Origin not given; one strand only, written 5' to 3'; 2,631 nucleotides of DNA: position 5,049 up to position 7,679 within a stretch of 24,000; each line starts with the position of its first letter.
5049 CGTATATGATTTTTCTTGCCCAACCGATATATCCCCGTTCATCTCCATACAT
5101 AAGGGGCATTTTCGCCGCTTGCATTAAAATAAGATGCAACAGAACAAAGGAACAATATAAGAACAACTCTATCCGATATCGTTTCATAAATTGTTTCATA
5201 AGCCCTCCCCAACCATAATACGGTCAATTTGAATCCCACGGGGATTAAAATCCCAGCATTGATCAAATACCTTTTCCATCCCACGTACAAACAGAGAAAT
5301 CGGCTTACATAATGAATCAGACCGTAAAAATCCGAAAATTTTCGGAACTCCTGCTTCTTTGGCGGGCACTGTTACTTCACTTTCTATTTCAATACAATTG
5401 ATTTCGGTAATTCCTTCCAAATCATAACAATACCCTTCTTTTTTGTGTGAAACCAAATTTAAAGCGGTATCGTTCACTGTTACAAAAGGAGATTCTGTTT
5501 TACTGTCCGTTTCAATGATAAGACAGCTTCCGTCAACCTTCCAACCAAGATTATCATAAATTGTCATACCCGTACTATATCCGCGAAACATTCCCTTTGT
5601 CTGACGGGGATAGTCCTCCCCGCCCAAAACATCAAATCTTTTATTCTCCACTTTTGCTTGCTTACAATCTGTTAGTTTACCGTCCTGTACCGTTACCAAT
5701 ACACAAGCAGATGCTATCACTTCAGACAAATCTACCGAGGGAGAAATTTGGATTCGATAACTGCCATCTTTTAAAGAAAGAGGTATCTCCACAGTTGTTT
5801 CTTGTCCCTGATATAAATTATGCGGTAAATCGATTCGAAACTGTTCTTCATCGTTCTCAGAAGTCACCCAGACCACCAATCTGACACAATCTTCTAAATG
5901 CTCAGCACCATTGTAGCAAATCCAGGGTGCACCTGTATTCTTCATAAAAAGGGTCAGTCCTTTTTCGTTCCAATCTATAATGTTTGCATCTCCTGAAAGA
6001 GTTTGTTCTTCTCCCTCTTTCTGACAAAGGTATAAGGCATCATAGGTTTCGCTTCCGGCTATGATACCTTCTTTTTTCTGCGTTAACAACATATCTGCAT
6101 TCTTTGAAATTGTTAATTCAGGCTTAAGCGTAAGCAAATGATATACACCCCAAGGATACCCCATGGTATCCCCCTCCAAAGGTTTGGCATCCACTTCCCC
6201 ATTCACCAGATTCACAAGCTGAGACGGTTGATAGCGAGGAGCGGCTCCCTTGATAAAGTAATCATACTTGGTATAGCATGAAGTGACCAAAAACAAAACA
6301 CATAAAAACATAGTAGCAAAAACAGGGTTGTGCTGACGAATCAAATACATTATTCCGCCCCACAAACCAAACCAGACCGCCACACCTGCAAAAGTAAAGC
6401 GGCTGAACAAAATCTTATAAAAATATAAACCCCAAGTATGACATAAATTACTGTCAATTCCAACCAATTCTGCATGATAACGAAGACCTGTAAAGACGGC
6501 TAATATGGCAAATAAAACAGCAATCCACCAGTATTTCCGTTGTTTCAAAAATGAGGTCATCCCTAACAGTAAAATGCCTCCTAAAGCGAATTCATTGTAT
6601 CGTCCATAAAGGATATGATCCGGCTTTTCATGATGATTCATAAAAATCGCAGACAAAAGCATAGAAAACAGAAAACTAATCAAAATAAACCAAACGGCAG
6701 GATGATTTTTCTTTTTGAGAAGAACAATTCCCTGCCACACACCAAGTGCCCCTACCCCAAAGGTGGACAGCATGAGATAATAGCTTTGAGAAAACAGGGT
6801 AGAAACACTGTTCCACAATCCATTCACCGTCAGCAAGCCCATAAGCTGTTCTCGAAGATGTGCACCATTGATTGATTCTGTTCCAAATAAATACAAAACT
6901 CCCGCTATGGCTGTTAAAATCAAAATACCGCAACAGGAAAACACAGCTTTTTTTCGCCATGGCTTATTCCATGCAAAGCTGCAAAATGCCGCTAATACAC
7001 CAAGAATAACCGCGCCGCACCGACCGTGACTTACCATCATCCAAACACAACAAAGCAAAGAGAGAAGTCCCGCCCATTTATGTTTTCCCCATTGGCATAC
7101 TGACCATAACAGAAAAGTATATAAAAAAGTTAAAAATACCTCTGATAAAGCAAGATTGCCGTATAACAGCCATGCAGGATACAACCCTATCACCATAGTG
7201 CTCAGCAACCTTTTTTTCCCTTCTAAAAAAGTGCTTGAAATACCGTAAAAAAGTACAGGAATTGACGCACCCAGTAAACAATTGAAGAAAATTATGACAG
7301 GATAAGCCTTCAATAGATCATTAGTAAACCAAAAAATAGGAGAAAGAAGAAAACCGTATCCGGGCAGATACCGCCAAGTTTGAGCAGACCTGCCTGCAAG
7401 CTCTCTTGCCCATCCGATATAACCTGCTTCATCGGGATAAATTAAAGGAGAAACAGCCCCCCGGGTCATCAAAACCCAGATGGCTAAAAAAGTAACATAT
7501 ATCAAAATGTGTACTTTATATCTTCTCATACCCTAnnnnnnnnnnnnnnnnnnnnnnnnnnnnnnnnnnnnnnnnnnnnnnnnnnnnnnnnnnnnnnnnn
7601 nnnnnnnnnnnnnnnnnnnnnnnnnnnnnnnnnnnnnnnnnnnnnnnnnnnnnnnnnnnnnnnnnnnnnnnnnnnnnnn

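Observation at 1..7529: Tandem array of at least four translationally coupled ~800-aa GT-C-like paralogs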

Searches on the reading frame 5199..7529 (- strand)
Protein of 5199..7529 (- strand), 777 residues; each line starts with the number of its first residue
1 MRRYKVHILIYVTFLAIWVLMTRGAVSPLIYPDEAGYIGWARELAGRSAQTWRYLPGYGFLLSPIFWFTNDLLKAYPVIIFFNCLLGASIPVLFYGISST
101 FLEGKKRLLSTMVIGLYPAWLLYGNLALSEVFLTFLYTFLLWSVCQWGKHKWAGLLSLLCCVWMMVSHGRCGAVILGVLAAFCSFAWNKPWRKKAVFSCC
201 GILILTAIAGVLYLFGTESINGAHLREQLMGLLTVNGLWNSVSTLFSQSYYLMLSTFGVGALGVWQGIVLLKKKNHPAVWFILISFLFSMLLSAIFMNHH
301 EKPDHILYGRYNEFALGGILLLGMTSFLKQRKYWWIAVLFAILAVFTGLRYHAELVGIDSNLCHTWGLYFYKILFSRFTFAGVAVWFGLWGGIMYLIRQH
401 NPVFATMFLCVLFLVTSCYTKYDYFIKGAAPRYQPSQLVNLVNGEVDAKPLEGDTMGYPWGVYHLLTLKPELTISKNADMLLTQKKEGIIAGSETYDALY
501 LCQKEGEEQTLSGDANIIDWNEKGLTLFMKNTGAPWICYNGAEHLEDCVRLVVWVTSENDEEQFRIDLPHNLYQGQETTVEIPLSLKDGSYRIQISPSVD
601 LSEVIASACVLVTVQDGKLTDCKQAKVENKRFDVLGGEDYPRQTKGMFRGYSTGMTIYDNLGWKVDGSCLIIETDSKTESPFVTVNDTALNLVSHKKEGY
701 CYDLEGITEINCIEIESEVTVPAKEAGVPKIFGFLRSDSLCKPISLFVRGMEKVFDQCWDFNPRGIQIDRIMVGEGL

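Call 9: search_protein_families(library=pfam, proteins=[window:5199-7529:-], max_evalue=1)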
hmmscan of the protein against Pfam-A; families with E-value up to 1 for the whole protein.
window:5199-7529:- (777 aa): 1 family
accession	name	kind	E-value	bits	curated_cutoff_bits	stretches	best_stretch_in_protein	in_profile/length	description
PF20251.4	Big_14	-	0.036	14.5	27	1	510-593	6-90/104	Bacterial Ig-like domain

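Call 11: search_protein_families(library=ncbifam, proteins=[window:5199-7529:-], max_evalue=1)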
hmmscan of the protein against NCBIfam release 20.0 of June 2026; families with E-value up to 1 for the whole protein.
window:5199-7529:- (777 aa): 0 families

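Call 12: find_homologous_proteins(query=window:5199-7529:-)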
Query window:5199-7529:- (777 aa): 24 proteins with E <= 0.001 among 8000 candidates.
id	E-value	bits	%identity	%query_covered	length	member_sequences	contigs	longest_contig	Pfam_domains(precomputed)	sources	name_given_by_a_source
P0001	0.0e+0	1823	100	100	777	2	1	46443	-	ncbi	-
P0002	0.0e+0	1311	71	100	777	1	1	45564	-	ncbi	-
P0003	0.0e+0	1291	71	100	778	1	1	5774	-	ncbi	-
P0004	0.0e+0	1274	69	100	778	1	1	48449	-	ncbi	-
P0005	0.0e+0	1121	60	100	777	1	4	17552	-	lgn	-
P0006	1.1e-285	968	55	100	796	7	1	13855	-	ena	-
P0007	2.1e-282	957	54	100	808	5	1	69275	-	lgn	-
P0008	7.8e-265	899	67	74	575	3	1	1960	-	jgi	-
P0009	6.1e-252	856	50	99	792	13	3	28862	-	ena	-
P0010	1.9e-136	474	36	97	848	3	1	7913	-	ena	-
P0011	2.4e-136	474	37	97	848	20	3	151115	-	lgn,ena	-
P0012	1.4e-114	402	34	99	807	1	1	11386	-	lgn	-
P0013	8.8e-113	396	33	97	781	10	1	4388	-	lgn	-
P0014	1.6e-112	395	33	97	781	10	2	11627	-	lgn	-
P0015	1.1e-111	393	33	97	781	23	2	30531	-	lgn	-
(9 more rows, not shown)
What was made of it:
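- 5196..7529 (-): Paralog A (777 aa): 13-TM GT-C-fold membrane domain (about residues 1-430) plus an extracytoplasmic beta-sandwich domain (about 434-777). Starts 3 nt after the stop codon of the M16 peptidase gene. Identical to P0001 (call 12).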

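Call 13: search_solved_structures(query=A1, max_evalue=10)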
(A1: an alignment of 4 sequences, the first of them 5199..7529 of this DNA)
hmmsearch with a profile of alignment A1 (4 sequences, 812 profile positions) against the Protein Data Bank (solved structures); distinct sequences matched with E-value up to 10: 2.
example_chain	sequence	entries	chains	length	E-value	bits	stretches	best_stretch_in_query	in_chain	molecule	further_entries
3ef8_A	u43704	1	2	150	1.6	9.9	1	302-324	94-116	Putative Scyalone Dehydratase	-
9kkj_A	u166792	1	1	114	3.3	8.9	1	21-69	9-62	Nectin-4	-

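Call 14: find_encoding_contigs(protein=P0001, flank=10000, max_places=4)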
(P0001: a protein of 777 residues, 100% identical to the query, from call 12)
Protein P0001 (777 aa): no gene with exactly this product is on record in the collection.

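Call 19: find_related_loci(query=A2, collection=genome_contigs, flank=10000)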
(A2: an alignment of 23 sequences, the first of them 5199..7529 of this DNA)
Query A2 (777 aa) in genome_contigs; peptide patterns used: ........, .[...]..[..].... (x = any residue, [..] = any of these).
28 stretches matched a pattern; 17 encode a relative of the query (tblastn E <= 1e-3); 14 distinct loci.
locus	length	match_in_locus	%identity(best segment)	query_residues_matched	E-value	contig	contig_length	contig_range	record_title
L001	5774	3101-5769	71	1-777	0e+0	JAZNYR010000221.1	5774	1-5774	MAG: Clostridia bacterium isolate T1900044774_TS20190240.MAGScoT_cleanbin_000050 SGB_2470_k141_2121396, whole genome sho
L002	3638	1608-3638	73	1-677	0e+0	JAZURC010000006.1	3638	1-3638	MAG: Clostridia bacterium isolate T1900044853_TS20190319.MAGScoT_cleanbin_000025 SGB_3041_k141_934634, whole genome shot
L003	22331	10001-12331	69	1-777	0e+0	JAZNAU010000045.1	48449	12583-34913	MAG: Clostridia bacterium isolate T1900044745_TS20190211.MAGScoT_cleanbin_000005 SGB_2111_k141_1188316, whole genome sho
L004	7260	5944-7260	63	1-437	0e+0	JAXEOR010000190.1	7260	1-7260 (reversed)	MAG: Clostridia bacterium isolate SUG2628 k141_354384, whole genome shotgun sequence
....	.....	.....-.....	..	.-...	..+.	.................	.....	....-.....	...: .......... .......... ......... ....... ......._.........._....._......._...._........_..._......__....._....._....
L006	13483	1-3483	62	21-777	1e-131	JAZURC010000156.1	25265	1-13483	MAG: Clostridia bacterium isolate T1900044853_TS20190319.MAGScoT_cleanbin_000025 SGB_3041_k141_844998, whole genome shot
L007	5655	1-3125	48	1-777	6e-115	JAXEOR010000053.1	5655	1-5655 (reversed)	MAG: Clostridia bacterium isolate SUG2628 k141_333593, whole genome shotgun sequence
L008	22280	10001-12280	33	21-776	1e-109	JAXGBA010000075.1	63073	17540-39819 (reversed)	MAG: Clostridia bacterium isolate CON6 bin1 ctg000103129, whole genome shotgun sequence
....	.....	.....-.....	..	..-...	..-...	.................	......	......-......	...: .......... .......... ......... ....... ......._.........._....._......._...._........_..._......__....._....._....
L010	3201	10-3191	34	2-773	3e-95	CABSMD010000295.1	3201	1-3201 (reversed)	MAG TPA_asm: uncultured Clostridia bacterium isolate MGYG-HGUT-02719 genome assembly, contig: GUT_GENOME159364_295, whol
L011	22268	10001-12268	33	22-773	2e-113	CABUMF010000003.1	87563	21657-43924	MAG TPA_asm: uncultured Clostridiales bacterium isolate MGYG-HGUT-04133 genome assembly, contig: GUT_GENOME257235_3, who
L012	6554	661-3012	29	2-773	1e-84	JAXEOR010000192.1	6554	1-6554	MAG: Clostridia bacterium isolate SUG2628 k141_60865, whole genome shotgun sequence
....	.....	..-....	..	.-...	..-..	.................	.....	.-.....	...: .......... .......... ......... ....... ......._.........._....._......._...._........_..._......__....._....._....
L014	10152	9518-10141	43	22-221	2e-27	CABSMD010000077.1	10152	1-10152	MAG TPA_asm: uncultured Clostridia bacterium isolate MGYG-HGUT-02719 genome assembly, contig: GUT_GENOME159364_77, whole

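Call 25: predict_structure(alignment_id=A2)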
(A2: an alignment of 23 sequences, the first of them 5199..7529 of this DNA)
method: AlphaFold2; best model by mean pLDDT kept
length: 777 residues; sequences in the alignment: 23
mean_pLDDT: 88.4   pTM: 0.83
mean pLDDT of the five models: 88.4, 87.9, 86.8, 85.5, 85.3
residues with pLDDT >= 90: 435; 70-90: 303; 50-70: 39; < 50: 0
segments of 3 or more residues with pLDDT < 50: none
pLDDT, mean of each block of 10 residues (from residue 1): 88 96 78 82 89 84 92 89 95 94 93 93 84 95 94 94 90 91 91 88 85 66 67 83 90 92 95 94 94 78 68 89 94 89 93 73 70 85 92 93 95 93 85 84 89 73 85 89 89 87 88 96 95 94 91 91 91 95 92 95 94 93 93 86 88 92 90 79 93 87 91 93 90 90 91 88 90 86
secondary structure, 60 per line:
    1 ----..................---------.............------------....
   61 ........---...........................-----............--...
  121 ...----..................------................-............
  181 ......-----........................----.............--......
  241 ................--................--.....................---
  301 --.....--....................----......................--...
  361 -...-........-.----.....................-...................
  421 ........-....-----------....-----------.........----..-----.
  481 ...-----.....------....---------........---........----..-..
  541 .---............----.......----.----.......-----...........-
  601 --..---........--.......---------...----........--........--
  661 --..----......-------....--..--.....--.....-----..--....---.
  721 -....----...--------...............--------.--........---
elements in order (helices of 4 or more, strands of 3 or more residues): H5-22 H32-44 H57-68 H72-98 H104-115 H118-123 H128-145 H152-167 H169-186 H192-215 H220-232 H235-256 H259-274 H277-297 H303-307 H310-329 H334-355 H366-373 H380-400 H402-428 H430-433 E445-448 H460-468 E480-483 E489-493 E500-503 E513-520 E524-531 E548-556 E561-567 E577-583 E589-599 E608-615 E618-624 E634-636 E644-648 E651-658 E669-674 E682-685 E692-696 E699-703 E713-716 H722-725 H742-755 E767-774
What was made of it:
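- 5196..7529 (-): AF2 model pLDDT 88.4, pTM 0.83 (call 25).
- On GT-C fold superfamily: AF2 model pLDDT 88 (call 25). They lie in loop 23-71 after TM1 (call 25).
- AF2 model pLDDT 88.4 (call 25).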

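Call 28: fold_search(model_id=the predicted structure, library=pdb)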
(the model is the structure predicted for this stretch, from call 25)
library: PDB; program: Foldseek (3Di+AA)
matches with E <= 10: 905; with E <= 0.001: 15
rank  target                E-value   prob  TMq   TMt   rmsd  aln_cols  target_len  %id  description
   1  5f15                  7.1e-06  1.00  0.36  0.49   9.2       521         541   10  Crystal Structure of ArnT from Cupriavidus metallidurans bound to Undecaprenyl phosphate (released 2016-02-17)
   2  7bvc_A                2.3e-05  1.00  0.29  0.23  19.9       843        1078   12  Cryo-EM structure of Mycobacterium smegmatis arabinosyltransferase EmbA-EmbB-AcpM2 in complex with ethambutol (released 2020-04-29)
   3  5ezm                  4.9e-05  1.00  0.37  0.50   9.2       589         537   10  Crystal Structure of ArnT from Cupriavidus metallidurans in the apo state (released 2016-02-17)
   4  6x0o                  7.9e-05  1.00  0.30  0.23  18.6       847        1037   10  Single-Particle Cryo-EM Structure of Arabinosyltransferase EmbB from Mycobacterium smegmatis (released 2020-06-10)
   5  7bvh_A                1.2e-04  1.00  0.32  0.25  15.5       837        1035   10  Crystal structure of arabinosyltransferase EmbC2-AcpM2 complex from Mycobacterium smegmatis complexed with di-arabinos (released 2020-04-29)
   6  7bvf_B                1.5e-04  1.00  0.28  0.23  17.1       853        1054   11  Cryo-EM structure of Mycobacterium tuberculosis arabinosyltransferase EmbA-EmbB-AcpM2 in complex with ethambutol (released 2020-04-29)
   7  7bx8_A                1.6e-04  1.00  0.29  0.24  17.6       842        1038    9  Mycobacterium smegmatis arabinosyltransferase complex EmbB2-AcpM2 in symmetric "resting state" (released 2020-05-27)
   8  8b6l_I                1.9e-04  1.00  0.32  0.35  15.5       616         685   12  Subtomogram average of the human Sec61-TRAP-OSTA-translocon (released 2022-12-07)
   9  7bve_A                2.7e-04  1.00  0.28  0.22  17.9       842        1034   11  Cryo-EM structure of Mycobacterium smegmatis arabinosyltransferase EmbC2-AcpM2 in complex with ethambutol (released 2020-04-29)
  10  6gxc_A                4.5e-04  1.00  0.33  0.36  13.2       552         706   10  Bacterial oligosaccharyltransferase PglB in complex with an inhibitory peptide and a reactive lipid-linked oligosaccha (released 2018-11-14)
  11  5gmy_A                7.3e-04  1.00  0.31  0.29  17.0       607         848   12  Crystal structure of the Archaeoglobus fulgidus oligosaccharyltransferase (O29867_ARCFU) tethered with an acceptor pep (released 2017-02-01)
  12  5ogl_A                8.8e-04  1.00  0.33  0.35  13.6       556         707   10  Structure of bacterial oligosaccharyltransferase PglB in complex with an acceptor peptide and an lipid-linked oligosac (released 2017-10-25)
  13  7bvc_B                8.8e-04  0.99  0.27  0.21  18.6       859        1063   10  Cryo-EM structure of Mycobacterium smegmatis arabinosyltransferase EmbA-EmbB-AcpM2 in complex with ethambutol (released 2020-04-29)
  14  8qf8_A                8.8e-04  0.47  0.12  0.12  28.6       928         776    9  GH146 beta-L-arabinofuranosidase from Bacteroides thetaioatomicron in complex with beta-l-arabinofurano cyclophellitol (released 2023-12-13)
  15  9s6u_A                9.1e-04  1.00  0.30  0.40  13.2       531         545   12  Ternary cryo-EM structure of human ALG9 with Dol25-PP-GlcNAc2Man8, Dol25-P-Man and Fab (released 2026-03-18)
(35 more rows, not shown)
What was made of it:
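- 5196..7529 (-): Foldseek hits to ArnT, Emb, PglB, STT3, ALG9 (call 28).
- On GT-C fold superfamily: All Foldseek PDB hits with prob about 1.0 are GT-C enzymes (ArnT, Emb, STT3, PglB, AglB, ALG9/12, AftB), with E down to 7e-6 (call 28).
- Closest known: Mycobacterial EmbC-EmbA-EmbB arabinosyltransferases. Same: Full-length Foldseek alignments of about 840 columns (call 28).
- Closest known: ArnT. Same: Best structural match: 5f15, E 7e-6, TMt 0.49 (call 28).
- Foldseek also hits STT3, PglB and AglB, which have C-terminal substrate-binding domains (call 28). Low-probability Foldseek hits to transporters appear far down the list (call 28, rank 22 and beyond, prob <= 0.3). All high-probability structural hits are GT-C enzymes (call 28).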

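Call 29: search_protein_representatives(alignment_id=A2)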
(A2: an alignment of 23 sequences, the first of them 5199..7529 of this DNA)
Query: 23 sequences, 814 profile positions. Proteins with E-value up to 0.001 (for the whole library): 3512; up to 1e-10: 2345; up to 1e-30: 330. The best 150 are listed.
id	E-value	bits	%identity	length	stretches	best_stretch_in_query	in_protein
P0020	0.0e+00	1152.6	-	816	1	1-811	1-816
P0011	0.0e+00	1118.0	-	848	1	2-810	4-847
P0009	0.0e+00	1031.7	-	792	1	5-813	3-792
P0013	6.8e-292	986.8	-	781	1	5-811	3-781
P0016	3.1e-283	958.2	-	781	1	2-811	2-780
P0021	8.7e-277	936.8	-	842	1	3-813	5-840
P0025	9.1e-236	801.1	-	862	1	3-811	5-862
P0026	1.7e-235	800.3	-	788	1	7-813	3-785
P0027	1.6e-226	770.6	-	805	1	3-762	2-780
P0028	2.0e-226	770.3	-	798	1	6-812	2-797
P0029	5.9e-195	666.2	-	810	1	3-810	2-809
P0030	1.5e-193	661.5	-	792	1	4-809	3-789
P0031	1.8e-193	661.3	-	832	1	4-811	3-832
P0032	4.5e-128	445.0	-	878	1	6-812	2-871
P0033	6.2e-123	427.9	-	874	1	9-810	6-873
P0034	5.4e-104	365.3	-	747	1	9-640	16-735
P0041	3.1e-78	280.1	-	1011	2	6-762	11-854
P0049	6.4e-68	246.0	-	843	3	10-525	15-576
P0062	4.5e-54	200.2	-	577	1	19-482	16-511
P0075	1.2e-45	172.4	-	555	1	12-460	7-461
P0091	3.2e-43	164.3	-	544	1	20-445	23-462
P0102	1.4e-41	158.9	-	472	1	1-435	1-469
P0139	1.9e-38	148.5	-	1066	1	4-492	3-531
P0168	2.4e-36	141.5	-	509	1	13-361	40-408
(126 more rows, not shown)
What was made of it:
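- A profile search finds 3512 relatives of the TM domain (call 29).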

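Call 30: search_protein_families(library=pfam, proteins=[P0032, P0034, P0041, P0049, P0062, P0075, P0091, P0102, P0139, P0168], max_evalue=0.01)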
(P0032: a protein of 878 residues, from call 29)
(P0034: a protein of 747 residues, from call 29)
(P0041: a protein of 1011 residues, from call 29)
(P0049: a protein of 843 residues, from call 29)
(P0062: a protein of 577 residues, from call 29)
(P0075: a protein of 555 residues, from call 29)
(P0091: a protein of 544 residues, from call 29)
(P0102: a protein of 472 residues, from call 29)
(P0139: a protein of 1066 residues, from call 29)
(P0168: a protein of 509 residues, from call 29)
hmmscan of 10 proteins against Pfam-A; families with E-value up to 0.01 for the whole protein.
P0032 (878 aa): 0 families

P0034 (747 aa): 0 families

P0041 (1011 aa): 0 families

P0049 (843 aa): 0 families

P0062 (577 aa): 0 families

P0075 (555 aa): 0 families

P0091 (544 aa): 0 families

P0102 (472 aa): 0 families

P0139 (1066 aa): 1 family
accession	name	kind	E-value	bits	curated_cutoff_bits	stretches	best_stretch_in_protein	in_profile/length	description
PF13946.11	DUF4214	-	6.9e-14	52.1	23.2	2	955-1004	22-71/72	Domain of unknown function (DUF4214)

P0168 (509 aa): 0 families
